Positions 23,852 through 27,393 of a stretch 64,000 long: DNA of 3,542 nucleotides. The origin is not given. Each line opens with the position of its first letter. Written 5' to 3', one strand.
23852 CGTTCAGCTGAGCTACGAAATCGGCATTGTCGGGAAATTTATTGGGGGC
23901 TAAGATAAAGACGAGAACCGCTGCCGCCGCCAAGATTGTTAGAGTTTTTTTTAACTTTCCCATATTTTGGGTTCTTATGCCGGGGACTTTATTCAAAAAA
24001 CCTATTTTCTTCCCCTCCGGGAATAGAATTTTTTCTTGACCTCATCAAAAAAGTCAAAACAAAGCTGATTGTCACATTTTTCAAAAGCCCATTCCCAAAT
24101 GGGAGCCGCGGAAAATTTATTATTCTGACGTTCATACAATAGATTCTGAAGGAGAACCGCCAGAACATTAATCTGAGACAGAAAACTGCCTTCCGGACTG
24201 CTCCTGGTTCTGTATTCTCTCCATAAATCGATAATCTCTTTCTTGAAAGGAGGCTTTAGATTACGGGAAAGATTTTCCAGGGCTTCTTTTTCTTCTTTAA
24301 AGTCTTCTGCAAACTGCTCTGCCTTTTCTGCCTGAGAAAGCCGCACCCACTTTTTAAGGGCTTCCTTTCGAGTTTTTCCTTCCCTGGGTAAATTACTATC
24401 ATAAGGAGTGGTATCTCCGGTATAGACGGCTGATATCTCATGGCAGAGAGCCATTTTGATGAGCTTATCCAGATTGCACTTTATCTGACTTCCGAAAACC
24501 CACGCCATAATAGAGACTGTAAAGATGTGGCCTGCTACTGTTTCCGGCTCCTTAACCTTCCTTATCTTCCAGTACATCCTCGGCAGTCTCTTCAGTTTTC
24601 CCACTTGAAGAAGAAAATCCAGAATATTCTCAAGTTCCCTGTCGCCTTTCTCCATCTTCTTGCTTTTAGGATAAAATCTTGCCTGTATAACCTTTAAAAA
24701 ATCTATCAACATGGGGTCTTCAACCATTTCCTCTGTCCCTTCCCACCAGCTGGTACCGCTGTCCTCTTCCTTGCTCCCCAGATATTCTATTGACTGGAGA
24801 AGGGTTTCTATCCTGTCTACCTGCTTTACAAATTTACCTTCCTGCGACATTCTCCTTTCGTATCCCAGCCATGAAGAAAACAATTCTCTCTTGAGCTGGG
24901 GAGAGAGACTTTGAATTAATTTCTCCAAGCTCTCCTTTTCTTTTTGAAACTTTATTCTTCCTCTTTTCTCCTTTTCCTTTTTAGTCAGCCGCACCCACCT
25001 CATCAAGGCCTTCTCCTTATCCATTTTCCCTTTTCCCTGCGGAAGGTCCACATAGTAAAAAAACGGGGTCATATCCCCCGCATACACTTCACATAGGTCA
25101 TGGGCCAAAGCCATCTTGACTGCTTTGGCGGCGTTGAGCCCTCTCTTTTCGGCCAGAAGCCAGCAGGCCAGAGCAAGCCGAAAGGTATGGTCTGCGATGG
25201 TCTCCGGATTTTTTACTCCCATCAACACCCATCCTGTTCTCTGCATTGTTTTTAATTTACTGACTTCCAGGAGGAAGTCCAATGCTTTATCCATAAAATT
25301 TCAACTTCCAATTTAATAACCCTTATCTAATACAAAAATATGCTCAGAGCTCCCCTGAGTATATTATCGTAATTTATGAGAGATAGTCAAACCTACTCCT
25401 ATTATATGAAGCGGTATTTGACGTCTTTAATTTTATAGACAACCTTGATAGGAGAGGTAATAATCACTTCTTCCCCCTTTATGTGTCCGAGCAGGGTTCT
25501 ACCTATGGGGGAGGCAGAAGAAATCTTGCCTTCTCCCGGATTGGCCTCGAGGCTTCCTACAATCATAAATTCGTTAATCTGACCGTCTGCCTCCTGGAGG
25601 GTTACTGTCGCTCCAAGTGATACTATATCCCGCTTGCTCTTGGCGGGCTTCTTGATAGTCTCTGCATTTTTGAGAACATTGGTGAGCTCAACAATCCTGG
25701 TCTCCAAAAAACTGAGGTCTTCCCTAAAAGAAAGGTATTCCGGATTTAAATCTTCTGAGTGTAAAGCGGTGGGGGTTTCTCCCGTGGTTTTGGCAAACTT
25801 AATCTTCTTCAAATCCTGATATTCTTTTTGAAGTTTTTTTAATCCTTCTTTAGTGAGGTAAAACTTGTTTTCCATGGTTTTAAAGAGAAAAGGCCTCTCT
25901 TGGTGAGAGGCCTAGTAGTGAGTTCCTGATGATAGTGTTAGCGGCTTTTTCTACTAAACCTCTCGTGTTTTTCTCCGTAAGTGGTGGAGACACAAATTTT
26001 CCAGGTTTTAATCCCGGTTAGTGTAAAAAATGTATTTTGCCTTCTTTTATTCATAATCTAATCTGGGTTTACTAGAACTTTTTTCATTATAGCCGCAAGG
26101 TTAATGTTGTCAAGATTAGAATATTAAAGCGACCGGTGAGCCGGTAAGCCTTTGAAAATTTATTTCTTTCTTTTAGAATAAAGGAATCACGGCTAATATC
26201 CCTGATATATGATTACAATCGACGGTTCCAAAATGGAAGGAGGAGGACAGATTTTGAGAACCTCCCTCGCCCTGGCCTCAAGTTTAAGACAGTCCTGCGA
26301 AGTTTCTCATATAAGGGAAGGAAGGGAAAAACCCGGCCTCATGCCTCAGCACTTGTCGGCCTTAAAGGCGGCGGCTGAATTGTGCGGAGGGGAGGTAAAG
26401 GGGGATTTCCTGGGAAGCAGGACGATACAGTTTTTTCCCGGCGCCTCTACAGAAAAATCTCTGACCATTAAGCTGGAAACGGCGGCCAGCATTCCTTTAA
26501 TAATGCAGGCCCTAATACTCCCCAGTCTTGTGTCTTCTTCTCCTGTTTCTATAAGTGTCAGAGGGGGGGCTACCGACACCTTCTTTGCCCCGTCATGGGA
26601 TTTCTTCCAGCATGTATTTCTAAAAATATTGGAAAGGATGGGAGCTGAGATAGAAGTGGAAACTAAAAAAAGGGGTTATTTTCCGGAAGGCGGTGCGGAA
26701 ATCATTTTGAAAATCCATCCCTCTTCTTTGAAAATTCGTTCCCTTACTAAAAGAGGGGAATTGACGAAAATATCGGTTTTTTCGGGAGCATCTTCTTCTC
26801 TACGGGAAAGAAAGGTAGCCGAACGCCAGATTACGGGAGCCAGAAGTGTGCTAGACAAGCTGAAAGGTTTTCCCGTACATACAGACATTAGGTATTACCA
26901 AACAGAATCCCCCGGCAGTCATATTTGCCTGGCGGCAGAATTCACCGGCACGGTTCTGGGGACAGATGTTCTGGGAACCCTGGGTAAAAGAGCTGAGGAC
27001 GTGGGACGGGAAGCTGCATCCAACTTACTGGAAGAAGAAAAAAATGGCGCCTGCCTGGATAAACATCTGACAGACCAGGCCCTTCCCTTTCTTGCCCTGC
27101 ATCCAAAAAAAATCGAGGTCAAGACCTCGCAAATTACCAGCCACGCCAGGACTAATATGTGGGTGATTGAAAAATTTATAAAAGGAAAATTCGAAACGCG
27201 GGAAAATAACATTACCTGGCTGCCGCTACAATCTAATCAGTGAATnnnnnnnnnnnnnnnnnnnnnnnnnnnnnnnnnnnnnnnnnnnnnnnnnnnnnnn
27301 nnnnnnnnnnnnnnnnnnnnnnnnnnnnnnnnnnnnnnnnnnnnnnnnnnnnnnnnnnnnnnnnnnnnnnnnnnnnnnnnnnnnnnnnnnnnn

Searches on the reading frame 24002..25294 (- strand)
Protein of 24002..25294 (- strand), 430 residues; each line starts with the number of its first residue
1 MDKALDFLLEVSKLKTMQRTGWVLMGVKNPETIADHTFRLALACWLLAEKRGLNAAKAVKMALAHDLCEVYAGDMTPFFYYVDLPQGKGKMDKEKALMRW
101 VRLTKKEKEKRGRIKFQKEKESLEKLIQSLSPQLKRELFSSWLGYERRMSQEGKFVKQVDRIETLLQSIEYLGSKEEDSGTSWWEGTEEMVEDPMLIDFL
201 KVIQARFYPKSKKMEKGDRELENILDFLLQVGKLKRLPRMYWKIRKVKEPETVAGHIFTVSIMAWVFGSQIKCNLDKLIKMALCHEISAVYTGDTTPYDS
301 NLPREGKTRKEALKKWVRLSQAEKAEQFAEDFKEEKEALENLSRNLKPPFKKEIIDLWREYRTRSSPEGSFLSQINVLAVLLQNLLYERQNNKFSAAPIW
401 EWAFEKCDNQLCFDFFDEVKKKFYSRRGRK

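Call 70: search_protein_families(library=pfam, proteins=[window:24002-25294:-], max_evalue=0.001)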
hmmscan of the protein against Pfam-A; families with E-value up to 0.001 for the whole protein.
window:24002-25294:- (430 aa): 3 families
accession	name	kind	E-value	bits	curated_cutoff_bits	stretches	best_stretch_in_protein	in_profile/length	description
PF13023.12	HD_3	-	3.4e-63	212.9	22.5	2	12-179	2-142/165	HD domain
PF12917.13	YfbR-like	-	2.1e-19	70.4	25.9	2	7-77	2-76/182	5'-deoxynucleotidase YfbR-like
PF01966.28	HD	-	6.8e-12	46.1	22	1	34-164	2-115/116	HD domain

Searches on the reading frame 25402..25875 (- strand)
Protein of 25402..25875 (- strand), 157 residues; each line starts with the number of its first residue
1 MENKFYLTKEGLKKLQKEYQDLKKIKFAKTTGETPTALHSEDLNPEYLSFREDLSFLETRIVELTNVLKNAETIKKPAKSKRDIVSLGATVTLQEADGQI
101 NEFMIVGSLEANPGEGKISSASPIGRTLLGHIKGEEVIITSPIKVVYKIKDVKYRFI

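Call 70: search_protein_families(library=pfam, proteins=[window:25402-25875:-], max_evalue=0.001)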
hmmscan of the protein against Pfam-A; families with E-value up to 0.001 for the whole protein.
window:25402-25875:- (157 aa): 2 families
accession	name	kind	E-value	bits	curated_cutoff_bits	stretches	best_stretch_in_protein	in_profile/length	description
PF01272.25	GreA_GreB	-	6.3e-19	68.2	26.9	1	82-154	3-77/77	Transcription elongation factor, GreA/GreB, C-term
PF03449.20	GreA_GreB_N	-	1.8e-11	44.5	24.5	1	6-72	2-70/71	Transcription elongation factor, N-terminal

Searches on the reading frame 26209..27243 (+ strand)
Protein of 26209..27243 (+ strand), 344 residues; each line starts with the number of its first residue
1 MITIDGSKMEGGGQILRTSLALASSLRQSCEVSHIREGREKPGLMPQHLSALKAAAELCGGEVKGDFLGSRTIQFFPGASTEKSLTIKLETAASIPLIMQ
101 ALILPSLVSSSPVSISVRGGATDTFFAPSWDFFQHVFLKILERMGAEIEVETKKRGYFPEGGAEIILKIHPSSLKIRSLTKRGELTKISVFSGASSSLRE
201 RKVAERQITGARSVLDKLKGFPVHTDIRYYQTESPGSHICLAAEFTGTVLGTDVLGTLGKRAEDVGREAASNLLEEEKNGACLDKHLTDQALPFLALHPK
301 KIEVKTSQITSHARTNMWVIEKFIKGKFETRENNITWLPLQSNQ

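Call 57: search_protein_families(library=pfam, proteins=[window:26209-27243:+], max_evalue=0.001)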
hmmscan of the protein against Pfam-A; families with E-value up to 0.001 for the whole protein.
window:26209-27243:+ (344 aa): 2 families
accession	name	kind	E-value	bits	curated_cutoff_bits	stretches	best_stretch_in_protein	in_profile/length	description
PF01137.26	RTC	-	9e-69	231.5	27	1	9-329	2-220/221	RNA 3'-terminal phosphate cyclase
PF05189.18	RTC_insert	-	1.2e-19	71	23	1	180-276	1-100/102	RNA 3'-terminal phosphate cyclase (RTC), insert domain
